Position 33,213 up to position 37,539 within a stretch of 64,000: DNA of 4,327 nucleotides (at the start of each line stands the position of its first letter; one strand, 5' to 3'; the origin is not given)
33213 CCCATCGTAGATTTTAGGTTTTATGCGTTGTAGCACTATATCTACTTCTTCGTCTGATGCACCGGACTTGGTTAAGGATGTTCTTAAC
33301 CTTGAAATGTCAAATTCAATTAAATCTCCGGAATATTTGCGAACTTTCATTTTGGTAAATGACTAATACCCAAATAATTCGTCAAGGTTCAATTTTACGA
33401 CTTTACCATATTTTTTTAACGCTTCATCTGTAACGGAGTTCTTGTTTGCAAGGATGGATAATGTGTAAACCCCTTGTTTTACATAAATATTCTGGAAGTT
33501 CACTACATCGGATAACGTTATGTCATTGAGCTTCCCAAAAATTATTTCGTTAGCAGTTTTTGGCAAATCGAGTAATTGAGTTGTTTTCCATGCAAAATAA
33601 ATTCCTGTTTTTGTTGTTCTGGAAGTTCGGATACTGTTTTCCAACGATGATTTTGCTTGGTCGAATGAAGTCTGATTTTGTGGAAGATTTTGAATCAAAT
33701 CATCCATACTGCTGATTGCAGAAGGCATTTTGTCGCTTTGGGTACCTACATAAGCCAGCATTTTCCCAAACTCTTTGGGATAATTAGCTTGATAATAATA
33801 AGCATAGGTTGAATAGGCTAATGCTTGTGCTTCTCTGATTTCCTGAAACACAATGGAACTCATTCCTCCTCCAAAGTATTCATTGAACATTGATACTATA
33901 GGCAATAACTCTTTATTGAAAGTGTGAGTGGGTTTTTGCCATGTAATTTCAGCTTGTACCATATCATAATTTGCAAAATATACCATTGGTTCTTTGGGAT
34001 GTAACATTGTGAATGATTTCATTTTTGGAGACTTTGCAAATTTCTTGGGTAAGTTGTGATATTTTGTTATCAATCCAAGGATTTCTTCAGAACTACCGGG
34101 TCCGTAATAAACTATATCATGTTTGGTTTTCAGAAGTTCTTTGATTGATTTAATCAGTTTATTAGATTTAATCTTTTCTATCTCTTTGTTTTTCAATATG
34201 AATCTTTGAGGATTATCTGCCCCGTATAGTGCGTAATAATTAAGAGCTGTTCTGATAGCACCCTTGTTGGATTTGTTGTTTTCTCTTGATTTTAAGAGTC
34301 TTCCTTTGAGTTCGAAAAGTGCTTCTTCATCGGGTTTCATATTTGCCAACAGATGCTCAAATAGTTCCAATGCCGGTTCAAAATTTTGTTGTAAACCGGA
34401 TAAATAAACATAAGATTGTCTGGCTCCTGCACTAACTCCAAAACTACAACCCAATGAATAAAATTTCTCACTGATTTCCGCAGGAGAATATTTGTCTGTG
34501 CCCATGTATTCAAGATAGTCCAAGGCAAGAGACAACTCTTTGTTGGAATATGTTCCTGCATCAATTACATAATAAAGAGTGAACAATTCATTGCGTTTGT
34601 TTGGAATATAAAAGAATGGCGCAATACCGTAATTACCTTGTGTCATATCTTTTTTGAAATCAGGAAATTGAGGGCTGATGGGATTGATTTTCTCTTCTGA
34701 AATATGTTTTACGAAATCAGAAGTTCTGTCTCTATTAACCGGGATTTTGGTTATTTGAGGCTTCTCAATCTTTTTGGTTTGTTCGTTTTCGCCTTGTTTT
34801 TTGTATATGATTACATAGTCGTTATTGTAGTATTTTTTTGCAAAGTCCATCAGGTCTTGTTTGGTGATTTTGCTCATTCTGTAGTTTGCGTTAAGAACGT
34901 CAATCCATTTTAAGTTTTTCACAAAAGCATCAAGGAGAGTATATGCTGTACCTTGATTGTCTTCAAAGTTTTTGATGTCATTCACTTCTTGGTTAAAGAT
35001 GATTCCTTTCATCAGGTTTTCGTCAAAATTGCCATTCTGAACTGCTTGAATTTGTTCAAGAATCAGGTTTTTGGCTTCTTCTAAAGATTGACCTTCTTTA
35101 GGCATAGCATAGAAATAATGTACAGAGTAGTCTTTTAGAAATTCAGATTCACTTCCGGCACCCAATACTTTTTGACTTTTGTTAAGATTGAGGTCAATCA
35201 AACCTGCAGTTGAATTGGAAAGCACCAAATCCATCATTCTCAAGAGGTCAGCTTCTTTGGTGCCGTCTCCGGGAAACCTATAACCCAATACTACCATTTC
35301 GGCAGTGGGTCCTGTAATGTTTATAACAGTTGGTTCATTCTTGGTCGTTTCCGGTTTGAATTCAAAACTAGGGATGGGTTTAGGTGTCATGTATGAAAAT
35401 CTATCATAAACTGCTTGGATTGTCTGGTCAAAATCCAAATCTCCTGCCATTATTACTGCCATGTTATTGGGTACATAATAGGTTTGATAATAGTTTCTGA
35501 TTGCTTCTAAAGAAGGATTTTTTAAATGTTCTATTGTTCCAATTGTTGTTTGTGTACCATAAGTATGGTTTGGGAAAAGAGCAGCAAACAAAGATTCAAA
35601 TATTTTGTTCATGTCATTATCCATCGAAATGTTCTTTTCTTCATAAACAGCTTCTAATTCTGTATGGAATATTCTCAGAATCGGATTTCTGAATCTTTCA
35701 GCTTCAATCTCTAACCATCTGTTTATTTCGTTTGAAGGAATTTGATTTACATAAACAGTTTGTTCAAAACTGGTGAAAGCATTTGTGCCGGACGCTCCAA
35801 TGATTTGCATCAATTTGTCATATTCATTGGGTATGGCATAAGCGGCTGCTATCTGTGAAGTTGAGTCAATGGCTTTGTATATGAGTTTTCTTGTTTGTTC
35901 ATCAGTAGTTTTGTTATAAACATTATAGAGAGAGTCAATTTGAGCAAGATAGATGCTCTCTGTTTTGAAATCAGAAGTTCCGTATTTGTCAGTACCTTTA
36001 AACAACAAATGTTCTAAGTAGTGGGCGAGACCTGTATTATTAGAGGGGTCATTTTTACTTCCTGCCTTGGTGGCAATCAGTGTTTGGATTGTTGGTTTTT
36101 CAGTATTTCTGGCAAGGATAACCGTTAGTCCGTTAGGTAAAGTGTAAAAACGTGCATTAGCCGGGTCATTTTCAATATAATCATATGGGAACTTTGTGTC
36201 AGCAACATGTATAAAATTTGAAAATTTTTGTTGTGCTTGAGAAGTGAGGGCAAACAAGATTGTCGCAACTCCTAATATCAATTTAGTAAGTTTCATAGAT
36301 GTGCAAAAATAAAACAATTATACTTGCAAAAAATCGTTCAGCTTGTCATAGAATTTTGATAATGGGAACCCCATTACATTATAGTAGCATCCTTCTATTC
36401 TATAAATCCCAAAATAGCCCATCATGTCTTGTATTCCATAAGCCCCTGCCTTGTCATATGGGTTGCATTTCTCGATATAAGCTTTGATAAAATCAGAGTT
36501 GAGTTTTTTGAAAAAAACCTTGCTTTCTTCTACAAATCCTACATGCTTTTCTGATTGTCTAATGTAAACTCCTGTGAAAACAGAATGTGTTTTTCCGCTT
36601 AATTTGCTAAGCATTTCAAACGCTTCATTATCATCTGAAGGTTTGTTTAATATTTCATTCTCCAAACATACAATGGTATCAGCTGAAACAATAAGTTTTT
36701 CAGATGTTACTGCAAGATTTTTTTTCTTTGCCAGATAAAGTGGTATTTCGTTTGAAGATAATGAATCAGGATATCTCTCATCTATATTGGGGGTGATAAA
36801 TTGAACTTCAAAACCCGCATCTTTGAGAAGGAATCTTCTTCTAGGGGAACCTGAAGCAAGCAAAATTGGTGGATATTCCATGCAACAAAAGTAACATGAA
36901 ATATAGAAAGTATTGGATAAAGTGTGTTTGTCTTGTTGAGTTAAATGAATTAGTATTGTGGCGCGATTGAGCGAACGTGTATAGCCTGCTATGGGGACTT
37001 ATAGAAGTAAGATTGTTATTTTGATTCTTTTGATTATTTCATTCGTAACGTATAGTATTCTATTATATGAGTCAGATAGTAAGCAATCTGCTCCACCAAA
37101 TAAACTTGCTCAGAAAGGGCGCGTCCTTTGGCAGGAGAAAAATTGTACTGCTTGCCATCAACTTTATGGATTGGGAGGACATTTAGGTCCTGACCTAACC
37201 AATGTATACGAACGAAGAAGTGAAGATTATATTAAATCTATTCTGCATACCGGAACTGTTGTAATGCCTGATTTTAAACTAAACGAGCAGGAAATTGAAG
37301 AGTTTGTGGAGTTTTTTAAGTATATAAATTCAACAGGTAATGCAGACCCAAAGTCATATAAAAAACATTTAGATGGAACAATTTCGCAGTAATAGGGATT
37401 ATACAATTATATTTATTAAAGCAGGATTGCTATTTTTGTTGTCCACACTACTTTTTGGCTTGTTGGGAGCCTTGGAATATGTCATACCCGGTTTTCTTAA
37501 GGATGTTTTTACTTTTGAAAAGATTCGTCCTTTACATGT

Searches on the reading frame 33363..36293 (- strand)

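Call 23: search_protein_families(library=ncbifam, proteins=[window:33363-36293:-], max_evalue=1e-8)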
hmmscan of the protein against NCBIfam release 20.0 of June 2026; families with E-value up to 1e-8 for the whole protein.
window:33363-36293:- (976 aa): 4 families
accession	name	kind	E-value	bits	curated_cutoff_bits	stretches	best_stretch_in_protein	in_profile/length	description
NF047422.1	YfmF_fam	equivalog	1.2e-25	90.3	285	1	701-946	167-410/412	EF-P 5-aminopentanol modification-associated protein YfmF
TIGR02110.1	PQQ_syn_pqqF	equivalog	7.3e-12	44.8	320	1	50-106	3-59/697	pyrroloquinoline quinone biosynthesis protein PqqF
NF011681.0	PRK15101.1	equivalog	9.2e-12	43.8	765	0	24-108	24-105/961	pitrilysin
NF047421.1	YfmH_fam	equivalog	3.7e-10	39.6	250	1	167-494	87-416/425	EF-P 5-aminopentanol modification-associated protein YfmH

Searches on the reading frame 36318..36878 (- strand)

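Call 23: search_protein_families(library=ncbifam, proteins=[window:36318-36878:-], max_evalue=1e-8)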
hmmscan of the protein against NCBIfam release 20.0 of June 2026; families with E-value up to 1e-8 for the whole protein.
window:36318-36878:- (186 aa): 14 families
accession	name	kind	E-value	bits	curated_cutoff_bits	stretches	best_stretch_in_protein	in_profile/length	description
NF000867.0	PRK00078.1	equivalog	7.7e-43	146.4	249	1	5-182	3-187/192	Maf-like protein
TIGR00172.1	maf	subfamily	4.5e-42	143.6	117.15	1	4-180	4-184/185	Maf family nucleotide pyrophosphatase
NF010948.0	PRK14368.1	equivalog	3.5e-41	140.7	291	1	4-181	6-187/193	Maf-like protein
NF010943.0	PRK14363.1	equivalog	2.6e-40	138.1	273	1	5-180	3-180/204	Maf-like protein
NF010942.0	PRK14362.1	equivalog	6.6e-36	123.5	290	1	4-180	13-195/210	Maf-like protein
NF010941.0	PRK14361.1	equivalog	5.5e-33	114.2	272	1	3-175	6-179/194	Maf-like protein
NF010945.0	PRK14365.1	equivalog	1.7e-29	102.8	273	1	5-176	4-180/197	Maf-like protein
NF010944.0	PRK14364.1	equivalog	3e-29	101.9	311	1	7-178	1-174/181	Maf-like protein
NF002401.0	PRK01441.1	equivalog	1.3e-28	100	317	1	5-175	7-187/207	Maf-like protein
NF010947.0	PRK14367.1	equivalog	4.3e-27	94.6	315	1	6-182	5-190/202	Maf-like protein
NF010946.0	PRK14366.1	equivalog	5.3e-26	91.3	284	1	5-185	7-191/195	Maf-like protein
NF002690.0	PRK02478.1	equivalog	9.1e-24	84.1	269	1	5-182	5-193/199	Maf-like protein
NF003403.0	PRK04694.1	equivalog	4.9e-23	81.9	300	1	6-180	3-184/190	Maf-like protein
NF003141.0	PRK04056.1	equivalog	2.2e-21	76.3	161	1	5-172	2-172/181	septum formation inhibitor Maf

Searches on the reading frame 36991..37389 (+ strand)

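Call 23: search_protein_families(library=ncbifam, proteins=[window:36991-37389:+], max_evalue=1e-8)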
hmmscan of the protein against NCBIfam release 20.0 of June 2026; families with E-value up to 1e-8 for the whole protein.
window:36991-37389:+ (133 aa): 5 families
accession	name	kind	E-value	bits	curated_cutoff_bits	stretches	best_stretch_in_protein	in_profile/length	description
NF045773.1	cytochro_C550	exception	2.8e-10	40.2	125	1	30-109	39-116/118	cytochrome c550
NF050122.1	bc1_QcrC_actin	exception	3.6e-10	39.6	200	0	40-117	136-213/253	cytochrome bc1 complex diheme cytochrome c subunit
TIGR02603.1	CxxCH_TIGR02603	domain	5.8e-10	39.3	68.15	1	40-101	3-64/134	putative heme-binding domain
NF045774.1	cytochro_C551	exception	2e-09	37.4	118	1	37-108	36-105/110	cytochrome c551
NF040971.1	cytc_ExtS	equivalog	8.7e-09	35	100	1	29-107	67-145/262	selenite/tellurite reduction operon c-type cytochrome lipoprotein ExtS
